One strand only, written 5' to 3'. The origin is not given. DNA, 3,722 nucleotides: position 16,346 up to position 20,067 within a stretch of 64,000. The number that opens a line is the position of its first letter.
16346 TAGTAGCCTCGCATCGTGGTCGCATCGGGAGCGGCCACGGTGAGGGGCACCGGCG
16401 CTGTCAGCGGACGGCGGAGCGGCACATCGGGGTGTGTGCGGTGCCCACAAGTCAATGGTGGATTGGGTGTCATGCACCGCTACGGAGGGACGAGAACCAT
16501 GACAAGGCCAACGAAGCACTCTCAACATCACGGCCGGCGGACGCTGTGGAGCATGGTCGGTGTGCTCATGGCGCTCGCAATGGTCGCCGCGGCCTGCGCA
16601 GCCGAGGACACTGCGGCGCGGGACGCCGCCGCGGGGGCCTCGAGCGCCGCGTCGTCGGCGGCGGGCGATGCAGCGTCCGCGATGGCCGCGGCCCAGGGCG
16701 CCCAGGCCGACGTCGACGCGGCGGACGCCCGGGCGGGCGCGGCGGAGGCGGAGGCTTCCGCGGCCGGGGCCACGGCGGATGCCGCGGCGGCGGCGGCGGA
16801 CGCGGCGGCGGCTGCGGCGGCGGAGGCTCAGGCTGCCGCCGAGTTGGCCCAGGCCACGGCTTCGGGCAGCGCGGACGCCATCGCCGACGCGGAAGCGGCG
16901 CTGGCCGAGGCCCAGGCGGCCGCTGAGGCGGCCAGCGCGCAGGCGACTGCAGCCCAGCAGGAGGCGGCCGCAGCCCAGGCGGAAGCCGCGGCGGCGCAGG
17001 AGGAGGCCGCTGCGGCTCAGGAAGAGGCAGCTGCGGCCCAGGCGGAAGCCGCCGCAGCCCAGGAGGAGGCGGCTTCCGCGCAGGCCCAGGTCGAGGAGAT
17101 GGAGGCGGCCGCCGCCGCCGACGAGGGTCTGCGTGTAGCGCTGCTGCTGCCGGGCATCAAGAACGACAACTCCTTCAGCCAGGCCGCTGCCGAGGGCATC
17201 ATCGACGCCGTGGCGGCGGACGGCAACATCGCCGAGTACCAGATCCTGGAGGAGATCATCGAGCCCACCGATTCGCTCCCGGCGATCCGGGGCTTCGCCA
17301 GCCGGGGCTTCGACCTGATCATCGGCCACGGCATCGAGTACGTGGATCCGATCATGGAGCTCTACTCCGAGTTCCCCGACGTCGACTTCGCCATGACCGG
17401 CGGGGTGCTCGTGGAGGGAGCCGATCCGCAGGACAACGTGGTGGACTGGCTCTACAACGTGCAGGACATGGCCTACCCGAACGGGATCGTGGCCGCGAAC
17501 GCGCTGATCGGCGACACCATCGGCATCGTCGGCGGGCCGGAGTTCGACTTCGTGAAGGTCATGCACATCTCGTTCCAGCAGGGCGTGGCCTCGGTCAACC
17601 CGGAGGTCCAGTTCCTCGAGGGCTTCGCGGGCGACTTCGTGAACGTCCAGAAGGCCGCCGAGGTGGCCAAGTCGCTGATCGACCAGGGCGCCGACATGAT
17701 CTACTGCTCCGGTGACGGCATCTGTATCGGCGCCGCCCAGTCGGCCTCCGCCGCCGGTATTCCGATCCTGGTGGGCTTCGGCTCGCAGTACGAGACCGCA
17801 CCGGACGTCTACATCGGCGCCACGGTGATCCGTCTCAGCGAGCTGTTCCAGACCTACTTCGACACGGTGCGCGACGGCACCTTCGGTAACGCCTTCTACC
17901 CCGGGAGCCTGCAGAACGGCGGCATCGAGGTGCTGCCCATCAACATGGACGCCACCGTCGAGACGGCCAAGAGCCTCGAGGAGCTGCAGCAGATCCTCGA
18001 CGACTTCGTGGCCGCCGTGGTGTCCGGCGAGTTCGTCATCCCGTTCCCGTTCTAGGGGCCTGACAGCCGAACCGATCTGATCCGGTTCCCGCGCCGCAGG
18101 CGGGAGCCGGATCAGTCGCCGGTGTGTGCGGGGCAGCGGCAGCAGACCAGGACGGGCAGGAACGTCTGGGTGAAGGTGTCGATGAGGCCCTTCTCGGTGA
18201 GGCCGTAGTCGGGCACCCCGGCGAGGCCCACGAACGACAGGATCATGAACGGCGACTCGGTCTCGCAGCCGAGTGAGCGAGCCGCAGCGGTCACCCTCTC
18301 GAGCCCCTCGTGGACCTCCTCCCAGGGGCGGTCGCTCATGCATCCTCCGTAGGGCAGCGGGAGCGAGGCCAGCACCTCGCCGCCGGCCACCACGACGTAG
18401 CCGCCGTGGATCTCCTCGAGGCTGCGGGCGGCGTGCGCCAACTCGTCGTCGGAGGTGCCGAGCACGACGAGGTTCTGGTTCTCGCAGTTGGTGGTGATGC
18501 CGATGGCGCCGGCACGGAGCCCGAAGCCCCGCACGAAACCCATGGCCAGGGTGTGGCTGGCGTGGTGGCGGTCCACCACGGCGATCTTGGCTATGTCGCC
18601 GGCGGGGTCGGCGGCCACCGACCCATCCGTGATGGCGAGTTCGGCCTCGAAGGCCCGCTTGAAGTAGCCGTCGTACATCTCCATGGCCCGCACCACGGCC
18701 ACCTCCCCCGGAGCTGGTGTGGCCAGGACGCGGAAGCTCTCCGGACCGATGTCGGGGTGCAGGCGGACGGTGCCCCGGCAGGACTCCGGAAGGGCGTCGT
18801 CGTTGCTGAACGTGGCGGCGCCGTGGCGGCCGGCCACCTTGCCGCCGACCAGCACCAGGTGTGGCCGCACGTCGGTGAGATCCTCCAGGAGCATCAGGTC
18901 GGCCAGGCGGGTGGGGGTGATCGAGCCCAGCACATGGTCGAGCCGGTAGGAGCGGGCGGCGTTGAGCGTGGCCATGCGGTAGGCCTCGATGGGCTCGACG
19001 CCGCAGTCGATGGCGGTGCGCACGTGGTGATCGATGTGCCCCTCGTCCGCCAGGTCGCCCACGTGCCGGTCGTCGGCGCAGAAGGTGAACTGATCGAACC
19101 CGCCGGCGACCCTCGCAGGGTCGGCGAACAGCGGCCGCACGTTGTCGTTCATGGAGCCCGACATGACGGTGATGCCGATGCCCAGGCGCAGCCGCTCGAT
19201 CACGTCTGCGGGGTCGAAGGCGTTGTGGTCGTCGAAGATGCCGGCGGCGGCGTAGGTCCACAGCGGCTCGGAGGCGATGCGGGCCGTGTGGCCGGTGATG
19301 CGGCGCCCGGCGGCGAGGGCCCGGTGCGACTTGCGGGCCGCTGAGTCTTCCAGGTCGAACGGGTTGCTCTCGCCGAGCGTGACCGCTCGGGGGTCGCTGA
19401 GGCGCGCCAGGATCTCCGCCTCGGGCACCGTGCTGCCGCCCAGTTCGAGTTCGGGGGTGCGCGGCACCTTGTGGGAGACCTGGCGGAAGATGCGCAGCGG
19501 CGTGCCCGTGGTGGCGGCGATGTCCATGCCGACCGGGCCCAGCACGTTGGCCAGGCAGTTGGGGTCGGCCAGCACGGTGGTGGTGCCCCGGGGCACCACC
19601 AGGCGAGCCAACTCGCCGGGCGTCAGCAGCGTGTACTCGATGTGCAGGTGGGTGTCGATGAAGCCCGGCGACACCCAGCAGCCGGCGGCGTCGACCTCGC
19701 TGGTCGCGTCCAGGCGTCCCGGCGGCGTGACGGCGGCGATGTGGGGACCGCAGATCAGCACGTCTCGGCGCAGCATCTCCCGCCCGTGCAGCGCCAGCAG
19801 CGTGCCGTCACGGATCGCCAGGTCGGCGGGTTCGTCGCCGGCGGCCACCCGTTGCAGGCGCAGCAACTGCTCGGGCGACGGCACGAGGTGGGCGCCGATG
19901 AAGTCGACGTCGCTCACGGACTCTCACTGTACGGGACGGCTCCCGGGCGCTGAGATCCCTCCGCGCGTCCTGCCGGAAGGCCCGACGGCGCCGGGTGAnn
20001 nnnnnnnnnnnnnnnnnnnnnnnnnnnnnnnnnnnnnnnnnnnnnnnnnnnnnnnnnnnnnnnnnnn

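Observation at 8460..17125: A homologous ~150-175-aa Ala/Gln/Glu helical module sits between the lipobox Cys and the binding domain in three solute-binding proteins of two unrelated folds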

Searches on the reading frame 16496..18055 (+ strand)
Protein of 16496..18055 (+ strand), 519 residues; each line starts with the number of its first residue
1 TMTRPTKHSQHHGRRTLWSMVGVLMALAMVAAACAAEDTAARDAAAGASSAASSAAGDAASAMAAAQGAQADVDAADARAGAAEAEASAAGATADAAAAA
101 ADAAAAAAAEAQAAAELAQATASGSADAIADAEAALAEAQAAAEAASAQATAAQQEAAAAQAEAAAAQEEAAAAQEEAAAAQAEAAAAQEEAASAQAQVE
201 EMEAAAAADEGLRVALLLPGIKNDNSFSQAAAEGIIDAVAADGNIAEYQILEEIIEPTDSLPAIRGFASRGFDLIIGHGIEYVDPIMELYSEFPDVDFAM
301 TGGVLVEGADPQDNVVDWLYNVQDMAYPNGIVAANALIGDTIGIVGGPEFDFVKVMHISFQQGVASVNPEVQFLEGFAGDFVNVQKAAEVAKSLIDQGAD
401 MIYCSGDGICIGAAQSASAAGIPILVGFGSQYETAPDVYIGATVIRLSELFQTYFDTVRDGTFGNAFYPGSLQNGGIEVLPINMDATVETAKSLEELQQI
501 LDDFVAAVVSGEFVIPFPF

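Call 3: search_protein_families(library=pfam, proteins=[window:16496-18055:+], max_evalue=0.01)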
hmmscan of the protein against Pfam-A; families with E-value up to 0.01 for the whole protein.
window:16496-18055:+ (519 aa): 1 family
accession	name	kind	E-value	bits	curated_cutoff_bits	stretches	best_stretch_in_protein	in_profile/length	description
PF02608.20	Bmp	-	1e-32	113.8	24.1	1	213-495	3-287/301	ABC transporter substrate-binding protein PnrA-like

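Call 48: search_protein_families(library=ncbifam, proteins=[window:16499-18055:+], max_evalue=0.01)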
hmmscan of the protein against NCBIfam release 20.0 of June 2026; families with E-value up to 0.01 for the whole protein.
window:16499-18055:+ (518 aa): 1 family
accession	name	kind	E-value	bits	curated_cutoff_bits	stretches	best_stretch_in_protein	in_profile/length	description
NF047927.1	ABC_BMP_B6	equivalog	2.5e-17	63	400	1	212-488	4-282/314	putative B6 ABC transporter substrate-binding protein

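Call 50: find_homologous_proteins(query=window:16499-18055:+, max_evalue=1e-10)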
Query window:16499-18055:+ (518 aa): 435 proteins with E <= 1e-10 among 8000 candidates; the best 120 are listed.
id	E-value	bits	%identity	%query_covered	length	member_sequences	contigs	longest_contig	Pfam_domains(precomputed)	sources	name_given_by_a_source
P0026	0.0e+0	1033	100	100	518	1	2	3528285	PF02608.21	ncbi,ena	-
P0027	4.8e-293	990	96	100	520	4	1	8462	PF02608.21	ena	-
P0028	3.6e-278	941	96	62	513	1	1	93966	PF02608.21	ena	-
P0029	4.8e-277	937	96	97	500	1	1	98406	PF02608.21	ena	-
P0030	3.9e-274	928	89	100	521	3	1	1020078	PF02608.21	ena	-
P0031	4.9e-268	908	91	62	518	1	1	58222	PF02608.21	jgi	jgi:basic membrane lipoprotein Med (substrate-binding protein (PBP1-ABC) superfamily)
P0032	9.6e-265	897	93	62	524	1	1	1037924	PF02608.21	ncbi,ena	-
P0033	1.3e-261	886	67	61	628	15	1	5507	PF13407.13,PF02608.21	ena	-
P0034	9.3e-223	758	94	60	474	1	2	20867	PF02608.21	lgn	-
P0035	9.1e-217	739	95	59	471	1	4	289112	PF02608.21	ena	-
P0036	4.6e-216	736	-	-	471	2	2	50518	PF02608.21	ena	-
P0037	7.6e-214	729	96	60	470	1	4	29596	PF02608.21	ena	-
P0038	1.1e-213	729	94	60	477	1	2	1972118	PF02608.21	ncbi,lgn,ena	-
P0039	1.7e-212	725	90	60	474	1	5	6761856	PF02608.21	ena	-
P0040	1.2e-210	719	-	-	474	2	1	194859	PF02608.21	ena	-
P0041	1.0e-208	712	-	-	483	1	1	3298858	PF02608.21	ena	-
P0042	3.7e-208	710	-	-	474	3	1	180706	PF02608.21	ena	-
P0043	4.2e-208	710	-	-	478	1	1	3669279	PF02608.21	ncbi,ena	-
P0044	1.7e-207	708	39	13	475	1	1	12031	PF02608.21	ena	-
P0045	5.8e-207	706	94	60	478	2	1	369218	PF02608.21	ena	-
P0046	4.4e-206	704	39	13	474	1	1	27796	PF02608.21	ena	-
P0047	7.0e-206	703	-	-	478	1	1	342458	PF02608.21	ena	-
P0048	7.1e-206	703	-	-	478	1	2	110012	PF02608.21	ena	-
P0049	7.3e-206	703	92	60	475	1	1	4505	PF02608.21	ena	-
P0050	1.5e-205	702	-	-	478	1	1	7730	PF02608.21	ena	-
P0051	1.5e-205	702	-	-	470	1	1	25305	PF02608.21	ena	-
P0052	1.7e-205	702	-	-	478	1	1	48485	PF02608.21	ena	-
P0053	4.1e-205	700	-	-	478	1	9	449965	PF02608.21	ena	-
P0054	7.1e-205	700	-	-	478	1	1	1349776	PF02608.21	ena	-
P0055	7.9e-205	699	-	-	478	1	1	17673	PF02608.21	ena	-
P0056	1.1e-204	699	92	60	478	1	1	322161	PF02608.21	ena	-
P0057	1.7e-204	698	92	60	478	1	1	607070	PF02608.21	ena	-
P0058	2.4e-204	698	92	60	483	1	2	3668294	PF02608.21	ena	-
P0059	3.1e-204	697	-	-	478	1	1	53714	PF02608.21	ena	-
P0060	3.1e-204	697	92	60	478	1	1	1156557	PF02608.21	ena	-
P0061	7.1e-204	696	-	-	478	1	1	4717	PF02608.21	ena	-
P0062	8.7e-204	696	-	-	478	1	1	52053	PF02608.21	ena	-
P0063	1.2e-203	695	-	-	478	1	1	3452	PF02608.21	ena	-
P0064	3.1e-203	694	-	-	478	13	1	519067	PF02608.21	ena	-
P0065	1.1e-202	692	-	-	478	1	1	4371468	PF02608.21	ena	-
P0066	6.6e-201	686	70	100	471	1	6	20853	PF02608.21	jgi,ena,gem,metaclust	metaclust:\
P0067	1.0e-200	686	90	60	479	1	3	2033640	PF02608.21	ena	-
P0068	2.6e-200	684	81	73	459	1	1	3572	PF02608.21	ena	-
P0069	3.8e-198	677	71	100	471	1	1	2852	PF02608.21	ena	-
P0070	4.0e-195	667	-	-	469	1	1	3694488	PF02608.21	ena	-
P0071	6.3e-195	667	96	60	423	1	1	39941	PF02608.21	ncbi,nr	ncbi:MAG: BMP family ABC transporter substrate-binding protein, partial [bacterium]|nr:BMP family AB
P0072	1.4e-194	666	97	60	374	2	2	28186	PF02608.21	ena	-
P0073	4.0e-194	664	81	78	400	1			PF02608.21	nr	nr:BMP family ABC transporter substrate-binding protein [bacterium]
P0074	1.2e-193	663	-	-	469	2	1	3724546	PF02608.21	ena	-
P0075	7.0e-193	660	-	-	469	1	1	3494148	PF02608.21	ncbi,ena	-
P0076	1.5e-186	639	93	60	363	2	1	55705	PF02608.21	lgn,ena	-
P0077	6.5e-183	627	92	59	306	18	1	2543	PF02608.21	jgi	-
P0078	9.3e-183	627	92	59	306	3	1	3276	PF02608.21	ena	-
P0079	1.4e-170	586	87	59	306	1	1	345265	PF02608.21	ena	-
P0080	1.6e-163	563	80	59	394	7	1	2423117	PF13407.13,PF02608.21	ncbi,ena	-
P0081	1.3e-161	557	79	61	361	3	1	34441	PF13407.13,PF02608.21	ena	-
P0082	5.6e-159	548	80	59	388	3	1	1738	PF13407.13,PF02608.21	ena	-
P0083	2.2e-158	546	79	59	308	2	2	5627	PF02608.21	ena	-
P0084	9.9e-158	544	79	61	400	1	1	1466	PF13407.13,PF02608.21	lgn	-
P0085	7.4e-144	498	73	59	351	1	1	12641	PF13407.13,PF02608.21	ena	-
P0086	1.5e-141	491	72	60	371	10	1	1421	PF13407.13,PF02608.21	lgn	-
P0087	5.0e-141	489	66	60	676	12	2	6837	PF13407.13,PF02608.21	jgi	-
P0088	6.7e-141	489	72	59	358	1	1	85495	PF13407.13,PF02608.21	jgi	jgi:basic membrane lipoprotein Med (substrate-binding protein (PBP1-ABC) superfamily)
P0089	3.2e-140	486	71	60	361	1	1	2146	PF02608.21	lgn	-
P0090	1.8e-139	484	72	59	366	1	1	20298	PF02608.21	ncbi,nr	ncbi:MAG: BMP family protein [Acidimicrobiales bacterium]|nr:BMP family protein [Acidimicrobiales ba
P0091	2.9e-138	480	70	59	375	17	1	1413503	PF13407.13,PF02608.21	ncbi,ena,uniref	ncbi:BMP family protein [Candidatus Poriferisocius sp.]|uniref:BMP family protein n=1 Tax=Candidatus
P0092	9.5e-137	475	70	59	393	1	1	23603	PF13407.13,PF02608.21,PF05887.17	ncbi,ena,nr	ncbi:MAG: BMP family protein [bacterium]|nr:BMP family protein [bacterium]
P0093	1.1e-136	475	69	60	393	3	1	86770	PF13407.13,PF02608.21,PF05887.17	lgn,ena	-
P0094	1.5e-136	474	70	59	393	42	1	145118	PF13407.13,PF02608.21,PF05887.17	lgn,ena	-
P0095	9.5e-136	472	69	59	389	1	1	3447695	PF13407.13,PF02608.21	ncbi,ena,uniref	ncbi:BMP family lipoprotein [Candidatus Poriferisocius sp.]|uniref:BMP family lipoprotein n=1 Tax=Ca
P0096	2.0e-135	471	69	59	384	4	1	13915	PF13407.13,PF02608.21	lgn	-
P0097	5.3e-135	469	69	59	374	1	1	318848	PF13407.13,PF02608.21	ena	-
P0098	2.9e-134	467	65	60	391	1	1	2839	PF13407.13,PF02608.21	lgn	-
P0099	3.3e-134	467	68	59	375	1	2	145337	PF13407.13,PF02608.21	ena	-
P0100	3.9e-134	466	68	59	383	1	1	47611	PF13407.13,PF02608.21,PF05887.17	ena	-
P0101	4.7e-134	466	68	59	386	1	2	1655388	PF13407.13,PF02608.21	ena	-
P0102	5.6e-134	466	68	59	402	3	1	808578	PF13407.13,PF02608.21,PF05887.17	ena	-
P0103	1.5e-133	464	66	59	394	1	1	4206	PF13407.13,PF02608.21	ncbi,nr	ncbi:MAG: BMP family ABC transporter substrate-binding protein [Acidimicrobiia bacterium]|nr:BMP fam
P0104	1.5e-133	464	66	59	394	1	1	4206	PF13407.13,PF02608.21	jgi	-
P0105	1.9e-133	464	66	62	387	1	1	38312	PF13407.13,PF02608.21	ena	-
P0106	3.2e-133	463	66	59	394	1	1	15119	PF13407.13,PF02608.21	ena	-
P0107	4.7e-133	463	68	59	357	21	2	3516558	PF13407.13,PF02608.21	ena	-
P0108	4.2e-132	460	62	67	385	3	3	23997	PF13407.13,PF02608.21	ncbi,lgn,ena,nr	ncbi:MAG: BMP family protein [bacterium]|nr:BMP family protein [bacterium]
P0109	3.9e-129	450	66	60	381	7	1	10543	PF13407.13,PF02608.21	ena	-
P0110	8.8e-129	449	66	59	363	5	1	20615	PF13407.13,PF02608.21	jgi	jgi:basic membrane protein A and related proteins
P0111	1.4e-126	441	66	59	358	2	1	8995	PF13407.13,PF02608.21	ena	-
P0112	1.1e-125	439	65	60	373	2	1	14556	PF13407.13,PF02608.21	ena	-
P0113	9.2e-125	435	64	61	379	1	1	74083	PF13407.13,PF02608.21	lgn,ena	-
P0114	3.7e-124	434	66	59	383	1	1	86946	PF13407.13,PF02608.21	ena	-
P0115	6.8e-124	433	64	60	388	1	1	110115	PF13407.13,PF02608.21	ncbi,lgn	-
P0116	2.4e-123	431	65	59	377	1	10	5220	PF13407.13,PF02608.21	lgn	-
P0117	3.7e-122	427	64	60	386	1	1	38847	PF13407.13,PF02608.21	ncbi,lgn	-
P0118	7.1e-119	416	60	60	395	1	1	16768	PF02608.21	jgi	jgi:basic membrane protein A and related proteins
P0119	4.3e-113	397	59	59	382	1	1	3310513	PF02608.21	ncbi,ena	-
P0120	3.4e-104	368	78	39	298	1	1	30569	PF02608.21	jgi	jgi:basic membrane protein A and related proteins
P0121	4.8e-53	199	29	57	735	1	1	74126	PF02608.21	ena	-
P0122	1.5e-51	194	30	55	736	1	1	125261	PF02608.21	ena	-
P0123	3.3e-51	193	-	-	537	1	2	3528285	PF04069.18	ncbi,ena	-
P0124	4.3e-51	193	30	55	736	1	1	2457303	PF02608.21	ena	-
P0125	6.7e-51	192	28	55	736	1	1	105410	PF02608.21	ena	-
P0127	9.5e-50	188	29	52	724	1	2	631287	PF02608.21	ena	-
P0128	1.4e-49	188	29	55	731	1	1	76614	PF02608.21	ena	-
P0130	1.8e-49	187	29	54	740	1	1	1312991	PF02608.21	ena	-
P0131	2.5e-49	187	30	58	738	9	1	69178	PF02608.21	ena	-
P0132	3.4e-49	186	29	52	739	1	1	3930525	PF02608.21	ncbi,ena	-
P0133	4.2e-49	186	29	52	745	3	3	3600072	PF02608.21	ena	-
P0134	1.2e-48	185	30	53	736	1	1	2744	PF02608.21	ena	-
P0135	1.7e-48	184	29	52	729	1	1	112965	PF02608.21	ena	-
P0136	2.2e-48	184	29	52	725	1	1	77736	PF02608.21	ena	-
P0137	2.4e-48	184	29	53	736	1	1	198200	PF02608.21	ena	-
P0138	3.1e-48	183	29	52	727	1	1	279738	PF02608.21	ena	-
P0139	3.5e-48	183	29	55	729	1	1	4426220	PF02608.21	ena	-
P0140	4.2e-48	183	29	55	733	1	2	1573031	PF02608.21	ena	-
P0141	4.8e-48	183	28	52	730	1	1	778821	PF02608.21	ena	-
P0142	5.8e-48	182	28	52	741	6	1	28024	PF02608.21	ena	-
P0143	7.8e-48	182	29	52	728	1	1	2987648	PF02608.21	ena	-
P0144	8.3e-48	182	29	52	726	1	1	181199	PF02608.21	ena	-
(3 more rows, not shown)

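Call 62: predict_structure(alignment_id=A7)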
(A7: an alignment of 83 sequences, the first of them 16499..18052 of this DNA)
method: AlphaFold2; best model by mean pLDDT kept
length: 518 residues; sequences in the alignment: 83
mean_pLDDT: 86.4   pTM: 0.60
mean pLDDT of the five models: 86.4, 85.6, 84.9, 83.2, 78.2
residues with pLDDT >= 90: 315; 70-90: 126; 50-70: 53; < 50: 24
segments of 3 or more residues with pLDDT < 50: 1-12, 32-36, 202-208
pLDDT, mean of each block of 10 residues (from residue 1): 38 55 68 51 69 75 84 90 91 90 91 96 96 98 96 95 92 88 79 68 53 88 78 95 93 66 93 92 90 94 61 90 96 98 92 94 98 93 92 99 87 97 94 96 94 96 91 93 98 99 97 84
secondary structure, 60 per line:
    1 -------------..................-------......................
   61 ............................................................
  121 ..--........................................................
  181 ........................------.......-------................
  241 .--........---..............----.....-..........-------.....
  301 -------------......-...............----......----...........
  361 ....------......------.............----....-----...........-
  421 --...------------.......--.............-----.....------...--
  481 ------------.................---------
elements in order: H14-31 H39-122 H125-204 E211-217 H225-241 E244-251 H255-268 E273-277 H279-288 E296-300 E314-319 H321-335 E340-345 H350-364 E371-376 H383-395 E400-403 H409-419 E423-425 E438-444 H447-459 E465-469 E476-478 H493-509

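Call 66: find_encoding_contigs(protein=P0123, flank=6000, max_places=2)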
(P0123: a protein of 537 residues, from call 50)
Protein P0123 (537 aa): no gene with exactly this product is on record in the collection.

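Call 67: find_encoding_contigs(protein=P0026, flank=3000, max_places=2)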
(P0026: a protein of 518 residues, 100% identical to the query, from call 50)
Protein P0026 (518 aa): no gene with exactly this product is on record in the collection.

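Call 68: list_cluster_members(proteins=[P0026, P0123, P0009])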
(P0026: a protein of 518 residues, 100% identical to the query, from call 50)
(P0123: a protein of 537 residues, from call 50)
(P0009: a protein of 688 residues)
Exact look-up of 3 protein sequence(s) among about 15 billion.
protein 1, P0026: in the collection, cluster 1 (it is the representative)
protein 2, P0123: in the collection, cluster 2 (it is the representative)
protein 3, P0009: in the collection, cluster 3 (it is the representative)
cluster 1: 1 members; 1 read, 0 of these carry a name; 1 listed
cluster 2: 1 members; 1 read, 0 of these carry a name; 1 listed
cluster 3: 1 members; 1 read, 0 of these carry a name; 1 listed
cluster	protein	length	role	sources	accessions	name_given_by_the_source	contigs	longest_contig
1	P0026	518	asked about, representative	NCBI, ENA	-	-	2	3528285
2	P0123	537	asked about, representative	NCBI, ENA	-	-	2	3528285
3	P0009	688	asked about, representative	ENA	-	-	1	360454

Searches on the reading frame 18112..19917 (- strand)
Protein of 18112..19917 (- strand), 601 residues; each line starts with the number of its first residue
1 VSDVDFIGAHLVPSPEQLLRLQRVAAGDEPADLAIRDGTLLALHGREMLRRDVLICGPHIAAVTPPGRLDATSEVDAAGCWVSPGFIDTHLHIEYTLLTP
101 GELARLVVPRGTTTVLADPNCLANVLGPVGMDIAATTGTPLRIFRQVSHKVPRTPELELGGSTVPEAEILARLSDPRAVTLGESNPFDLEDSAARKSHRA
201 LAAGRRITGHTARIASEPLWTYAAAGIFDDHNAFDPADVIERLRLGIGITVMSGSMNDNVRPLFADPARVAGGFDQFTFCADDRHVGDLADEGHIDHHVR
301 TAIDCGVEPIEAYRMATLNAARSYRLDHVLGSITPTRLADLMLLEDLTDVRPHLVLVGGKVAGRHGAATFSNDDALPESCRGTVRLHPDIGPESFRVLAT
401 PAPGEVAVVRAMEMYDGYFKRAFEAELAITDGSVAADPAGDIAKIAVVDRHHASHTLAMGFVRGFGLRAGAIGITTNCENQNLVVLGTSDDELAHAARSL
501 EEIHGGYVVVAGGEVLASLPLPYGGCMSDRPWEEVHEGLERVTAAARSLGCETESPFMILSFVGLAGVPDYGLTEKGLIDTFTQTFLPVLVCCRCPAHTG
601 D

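Call 72: search_protein_families(library=pfam, proteins=[window:18112-19917:-], max_evalue=0.00001)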
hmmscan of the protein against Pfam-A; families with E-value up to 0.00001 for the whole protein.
window:18112-19917:- (601 aa): 3 families
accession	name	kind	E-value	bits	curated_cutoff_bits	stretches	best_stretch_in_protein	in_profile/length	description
PF13382.11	Adenine_deam_C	-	5.2e-51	172.9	27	1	421-582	5-166/169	Adenine deaminase C-terminal domain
PF01979.26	Amidohydro_1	-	7e-20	72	25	1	81-361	1-344/345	Amidohydrolase family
PF07969.17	Amidohydro_3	-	1.3e-10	41.8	29.7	0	74-101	2-34/472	Amidohydrolase family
